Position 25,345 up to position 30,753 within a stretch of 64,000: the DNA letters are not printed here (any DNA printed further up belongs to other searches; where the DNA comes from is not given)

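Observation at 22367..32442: NfeD - flotillin (SPFH) - giant 1702-aa coiled-coil AAA+ ATPase - membrane Ser/Thr kinase: candidate uncharacterised membrane-microdomain machine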

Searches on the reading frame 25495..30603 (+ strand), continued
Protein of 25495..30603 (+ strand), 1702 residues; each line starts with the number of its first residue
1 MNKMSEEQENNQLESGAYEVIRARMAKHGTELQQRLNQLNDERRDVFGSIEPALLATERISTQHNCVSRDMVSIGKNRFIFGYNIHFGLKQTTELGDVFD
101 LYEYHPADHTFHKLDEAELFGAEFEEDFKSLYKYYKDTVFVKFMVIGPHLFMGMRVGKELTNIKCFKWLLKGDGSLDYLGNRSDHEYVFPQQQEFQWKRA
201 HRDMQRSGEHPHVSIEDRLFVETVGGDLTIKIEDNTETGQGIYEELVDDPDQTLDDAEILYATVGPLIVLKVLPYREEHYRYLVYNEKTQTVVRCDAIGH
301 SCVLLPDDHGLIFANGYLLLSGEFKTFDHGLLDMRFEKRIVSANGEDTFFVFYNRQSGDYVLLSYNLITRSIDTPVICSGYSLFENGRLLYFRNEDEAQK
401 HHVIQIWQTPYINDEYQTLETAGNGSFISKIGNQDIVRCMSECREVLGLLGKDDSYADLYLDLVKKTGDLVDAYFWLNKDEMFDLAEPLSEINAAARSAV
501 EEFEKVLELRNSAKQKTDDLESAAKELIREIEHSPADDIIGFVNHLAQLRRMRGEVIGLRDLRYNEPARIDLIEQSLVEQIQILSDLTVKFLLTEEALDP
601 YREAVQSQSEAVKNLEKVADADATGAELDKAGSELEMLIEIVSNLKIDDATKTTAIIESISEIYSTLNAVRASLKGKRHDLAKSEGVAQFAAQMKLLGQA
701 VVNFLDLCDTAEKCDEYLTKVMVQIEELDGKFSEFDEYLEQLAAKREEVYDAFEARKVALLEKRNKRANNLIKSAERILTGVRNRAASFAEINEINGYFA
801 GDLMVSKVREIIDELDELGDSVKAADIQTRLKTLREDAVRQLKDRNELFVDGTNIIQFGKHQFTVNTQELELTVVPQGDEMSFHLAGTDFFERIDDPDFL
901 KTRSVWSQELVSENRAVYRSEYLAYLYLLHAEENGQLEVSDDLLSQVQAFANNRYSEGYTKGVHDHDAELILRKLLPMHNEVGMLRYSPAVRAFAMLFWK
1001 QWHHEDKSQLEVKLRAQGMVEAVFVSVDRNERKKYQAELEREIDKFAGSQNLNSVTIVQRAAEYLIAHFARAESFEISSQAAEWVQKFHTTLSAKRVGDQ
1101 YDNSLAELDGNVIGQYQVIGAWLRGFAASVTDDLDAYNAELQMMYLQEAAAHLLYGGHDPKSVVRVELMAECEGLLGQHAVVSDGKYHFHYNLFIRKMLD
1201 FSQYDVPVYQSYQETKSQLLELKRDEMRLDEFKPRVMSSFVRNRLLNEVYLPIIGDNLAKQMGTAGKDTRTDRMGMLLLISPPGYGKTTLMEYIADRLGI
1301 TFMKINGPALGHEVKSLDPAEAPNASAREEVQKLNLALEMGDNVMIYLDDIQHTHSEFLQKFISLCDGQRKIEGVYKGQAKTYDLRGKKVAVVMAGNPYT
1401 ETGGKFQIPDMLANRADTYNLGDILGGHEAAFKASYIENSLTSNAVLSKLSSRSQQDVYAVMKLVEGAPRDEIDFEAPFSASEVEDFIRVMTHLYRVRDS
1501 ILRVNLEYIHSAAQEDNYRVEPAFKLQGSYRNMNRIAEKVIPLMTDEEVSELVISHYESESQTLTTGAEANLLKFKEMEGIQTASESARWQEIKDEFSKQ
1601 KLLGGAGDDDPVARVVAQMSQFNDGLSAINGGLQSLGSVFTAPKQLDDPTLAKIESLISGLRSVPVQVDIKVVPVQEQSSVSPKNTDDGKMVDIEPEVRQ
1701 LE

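Call 33: find_related_loci(query=A2, collection=genome_contigs, flank=10000)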
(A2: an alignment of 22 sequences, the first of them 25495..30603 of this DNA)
Query A2 (1702 aa) in genome_contigs; peptide patterns used: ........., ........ (x = any residue, [..] = any of these).
600 stretches matched a pattern (row limit reached: there are more); 584 encode a relative of the query (tblastn E <= 1e-3); the best 80 are kept; 80 distinct loci.
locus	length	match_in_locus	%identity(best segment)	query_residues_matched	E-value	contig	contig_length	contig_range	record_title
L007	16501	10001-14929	62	3-1700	0e+0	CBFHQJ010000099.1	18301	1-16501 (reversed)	MAG: Akkermansiaceae bacterium isolate AGTU_79_bin_1_indstr genome assembly, contig: AGTU_79_bin_1_indstr_c99, whole gen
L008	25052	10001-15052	61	12-1702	0e+0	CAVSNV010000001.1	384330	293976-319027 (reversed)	MAG: uncultured Verrucomicrobiae bacterium isolate MFD03250.bin.2.61 genome assembly, contig: contig_10054, whole genome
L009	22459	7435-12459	60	12-1700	0e+0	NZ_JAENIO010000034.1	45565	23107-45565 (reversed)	Roseibacillus ishigakijimensis strain KCTC 12986 scaffold_34_45566, whole genome shotgun sequence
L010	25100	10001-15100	56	10-1702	0e+0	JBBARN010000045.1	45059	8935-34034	MAG: Luteolibacter sp. isolate EUL_220 ctg45-EUL_220, whole genome shotgun sequence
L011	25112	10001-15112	55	1-1700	0e+0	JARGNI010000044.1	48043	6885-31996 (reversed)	MAG: Verrucomicrobiales bacterium isolate bin_ak_oxhcr2.025 NODE_603_length_48043_cov_135.658665, whole genome shotgun s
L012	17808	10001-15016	58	13-1683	0e+0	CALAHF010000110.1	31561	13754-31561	MAG TPA_asm: uncultured Verrucomicrobiales bacterium isolate ERR2206768_bin.6_CONCOCT_v1.1_MAG genome assembly, contig:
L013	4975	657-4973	62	3-1493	0e+0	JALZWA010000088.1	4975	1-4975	MAG: Akkermansiaceae bacterium isolate g3_MAG_00010 g3_MAG_00010_000000000088, whole genome shotgun sequence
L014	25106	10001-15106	61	3-1702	0e+0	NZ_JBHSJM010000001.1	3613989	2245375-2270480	Rubritalea spongiae strain KCTC 12906 tig00000001, whole genome shotgun sequence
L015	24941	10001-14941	52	12-1700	0e+0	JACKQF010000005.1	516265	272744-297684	MAG: Verrucomicrobiaceae bacterium isolate HK-STAS-VERR-13 HK-STAS-VERR-13_5, whole genome shotgun sequence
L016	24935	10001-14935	51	13-1700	0e+0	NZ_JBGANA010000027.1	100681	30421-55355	MAG: Prosthecobacter sp. isolate MAG_AAO_H125.6 AAOH125-6_opera_contig_799, whole genome shotgun sequence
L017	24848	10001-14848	53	12-1633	0e+0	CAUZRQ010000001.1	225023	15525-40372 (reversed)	MAG: Planctomycetota bacterium isolate CB6_AW.30 genome assembly, contig: Ga0310123_10000003, whole genome shotgun seque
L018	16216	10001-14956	52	12-1700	0e+0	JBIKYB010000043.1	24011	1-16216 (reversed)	MAG: Prosthecobacter sp. isolate ME2015-10-10_3300044731_group6_bin110 Rohwer_bin2784_scaffold_1132_c1, whole genome sho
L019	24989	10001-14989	51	5-1661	0e+0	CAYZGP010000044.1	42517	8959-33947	MAG TPA_asm: uncultured Pirellulaceae bacterium isolate SRP114822_co2_89 genome assembly, contig: NODE_748_length_42517_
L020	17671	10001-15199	49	13-1680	0e+0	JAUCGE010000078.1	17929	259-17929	Desulfobacterales bacterium HSG16 NODE_113_length_17929, whole genome shotgun sequence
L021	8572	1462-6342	53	5-1629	0e+0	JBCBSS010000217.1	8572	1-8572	MAG: Bacteroidota bacterium isolate J06638_29 NODE_217_length_8572_cov_9.057092, whole genome shotgun sequence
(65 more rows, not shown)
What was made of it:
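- Phyla covered: Bacteroidota 33, Verrucomicrobiota 23, Planctomycetota 13 and Bacillota 5, plus Desulfobacterota, Lentisphaerota, Fibrobacterota and Pseudomonadota (call 33).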

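Call 47: find_homologous_proteins(query=A2, max_evalue=1e-20)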
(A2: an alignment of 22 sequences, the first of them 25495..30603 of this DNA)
Query A2 (22 sequences) (1702 aa, profile of the alignment): 4340 proteins with E <= 1e-20 among 8000 candidates; the best 120 are listed.
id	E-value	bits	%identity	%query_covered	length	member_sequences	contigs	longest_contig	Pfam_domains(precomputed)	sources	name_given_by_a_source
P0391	0.0e+0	2336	54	95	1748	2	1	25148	PF12458.14,PF00004.36,PF07728.21,PF25472.2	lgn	-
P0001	0.0e+0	2336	100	100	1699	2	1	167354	PF12458.14,PF00004.36,PF13401.13,PF07728.21,PF25472.2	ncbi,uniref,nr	ncbi:DNA repair ATPase [Persicirhabdus sediminis]|uniref:DNA repair ATPase n=1 Tax=Persicirhabdus se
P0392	0.0e+0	2318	53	95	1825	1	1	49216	PF12458.14,PF00004.36,PF05496.19,PF25472.2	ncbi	ncbi:MAG: DNA repair ATPase [Planctomycetaceae bacterium]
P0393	0.0e+0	2317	54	97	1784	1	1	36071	PF12458.14,PF00004.36,PF13401.13,PF05496.19,PF07728.21,PF25472.2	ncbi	ncbi:MAG: DNA repair ATPase [Verrucomicrobiota bacterium]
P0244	0.0e+0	2312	47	96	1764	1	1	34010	PF12458.14,PF00004.36,PF05496.19,PF07728.21,PF25472.2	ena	-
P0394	0.0e+0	2312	54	95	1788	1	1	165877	PF12458.14,PF00004.36,PF05496.19,PF25472.2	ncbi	-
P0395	0.0e+0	2311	54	95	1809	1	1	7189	PF12458.14,PF00004.36,PF05496.19,PF07728.21,PF25472.2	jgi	jgi:MoxR-like ATPase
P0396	0.0e+0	2310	44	98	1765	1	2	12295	PF12458.14,PF00004.36,PF07728.21,PF25472.2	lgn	-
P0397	0.0e+0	2308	52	98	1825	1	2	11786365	PF12458.14,PF00004.36,PF05496.19,PF25472.2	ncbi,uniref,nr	ncbi:DNA repair ATPase [Sulfidibacter corallicola]|uniref:DNA repair ATPase n=1 Tax=Sulfidibacter co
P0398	0.0e+0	2308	52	97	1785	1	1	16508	PF12458.14,PF00004.36,PF05496.19,PF25472.2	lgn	-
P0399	0.0e+0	2306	52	99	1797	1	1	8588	PF12458.14,PF00004.36,PF05496.19,PF25472.2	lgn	-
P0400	0.0e+0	2306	52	95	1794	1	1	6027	PF12458.14,PF00004.36,PF07728.21,PF25472.2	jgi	-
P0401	0.0e+0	2304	54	95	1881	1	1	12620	PF12458.14,PF00004.36,PF13401.13,PF25472.2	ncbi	ncbi:MAG: DNA repair ATPase [Phycisphaerae bacterium]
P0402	0.0e+0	2303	51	98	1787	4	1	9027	PF12458.14,PF00004.36,PF07728.21,PF25472.2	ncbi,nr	ncbi:MAG TPA: AAA family ATPase [Planctomycetes bacterium]|nr:AAA family ATPase [Planctomycetota bac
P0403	0.0e+0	2303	53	95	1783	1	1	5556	PF12458.14,PF00004.36,PF13401.13,PF07728.21,PF25472.2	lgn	-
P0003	0.0e+0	2294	65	100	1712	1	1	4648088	PF12458.14,PF00004.36,PF07728.21,PF25472.2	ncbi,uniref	ncbi:hypothetical protein NT6N_14950 [Oceaniferula spumae]|uniref:AAA+ ATPase domain-containing prot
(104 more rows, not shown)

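Call 64: find_encoding_contigs(protein=P0003, flank=8000, max_places=1)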
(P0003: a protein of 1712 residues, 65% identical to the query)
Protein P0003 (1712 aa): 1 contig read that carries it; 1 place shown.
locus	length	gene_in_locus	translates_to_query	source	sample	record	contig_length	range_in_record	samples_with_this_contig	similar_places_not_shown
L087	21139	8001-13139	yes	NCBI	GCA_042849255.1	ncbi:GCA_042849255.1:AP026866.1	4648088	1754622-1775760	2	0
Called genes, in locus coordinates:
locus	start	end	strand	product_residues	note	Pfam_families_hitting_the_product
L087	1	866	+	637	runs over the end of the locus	PF02784:Orn_Arg_deC_N, PF17810:Arg_decarb_HB, PF17944:Arg_decarbox_C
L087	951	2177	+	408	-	PF03435:Sacchrp_dh_NADP, PF16653:Sacchrp_dh_C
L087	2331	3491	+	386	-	PF00278:Orn_DAP_Arg_deC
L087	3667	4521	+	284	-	PF00491:Arginase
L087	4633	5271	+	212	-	-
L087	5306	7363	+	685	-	-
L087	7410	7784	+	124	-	PF13366:PDDEXK_3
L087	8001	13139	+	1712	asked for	PF12458:DUF3686, PF25472:DUF7902, PF00004:AAA (weak), PF07728:AAA_5 (faint)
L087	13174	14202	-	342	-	-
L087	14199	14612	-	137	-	PF01381:HTH_3, PF12844:HTH_19, PF13443:HTH_26 (weak)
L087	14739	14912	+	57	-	-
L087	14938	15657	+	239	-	PF14452:Multi_ubiq, PF14462:Prok-E2_E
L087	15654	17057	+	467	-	PF14464:Prok-JAB, PF00899:ThiF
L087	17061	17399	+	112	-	PF20137:BubE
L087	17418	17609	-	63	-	-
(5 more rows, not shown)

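Call 65: find_encoding_contigs(protein=P0009, flank=8000, max_places=1)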
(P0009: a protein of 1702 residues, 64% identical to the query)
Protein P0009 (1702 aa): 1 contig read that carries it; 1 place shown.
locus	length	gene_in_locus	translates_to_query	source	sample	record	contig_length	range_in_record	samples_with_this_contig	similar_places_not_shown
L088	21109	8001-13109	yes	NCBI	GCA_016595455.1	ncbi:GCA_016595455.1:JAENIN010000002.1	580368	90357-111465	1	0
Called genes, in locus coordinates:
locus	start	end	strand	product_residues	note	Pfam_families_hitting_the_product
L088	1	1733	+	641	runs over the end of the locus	PF16656:Pur_ac_phosph_N, PF00149:Metallophos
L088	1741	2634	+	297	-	PF07719:TPR_2 (faint), PF13432:TPR_16 (faint)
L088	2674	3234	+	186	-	PF13482:RNase_H_2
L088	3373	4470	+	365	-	-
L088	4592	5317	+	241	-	-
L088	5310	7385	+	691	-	-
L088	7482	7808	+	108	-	PF13366:PDDEXK_3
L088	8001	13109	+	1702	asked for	PF12458:DUF3686, PF25472:DUF7902, PF00004:AAA (weak), PF07728:AAA_5 (faint)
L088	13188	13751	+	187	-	PF05635:23S_rRNA_IVP (weak)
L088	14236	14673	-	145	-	-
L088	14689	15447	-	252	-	PF13384:HTH_23, PF13518:HTH_28, PF13551:HTH_29 (weak), PF13565:HTH_32, PF00665:rve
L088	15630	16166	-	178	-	-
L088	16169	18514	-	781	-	PF05593:RHS_repeat (faint), PF25023:TEN_YD-shell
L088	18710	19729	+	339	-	PF01797:Y1_Tnp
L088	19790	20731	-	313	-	PF00149:Metallophos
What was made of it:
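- Neighbours include E2/JAB/E1-BubE-type and deaminase genes in Oceaniferula and RHS/transposase genes in R5-34 (calls 64, 65).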
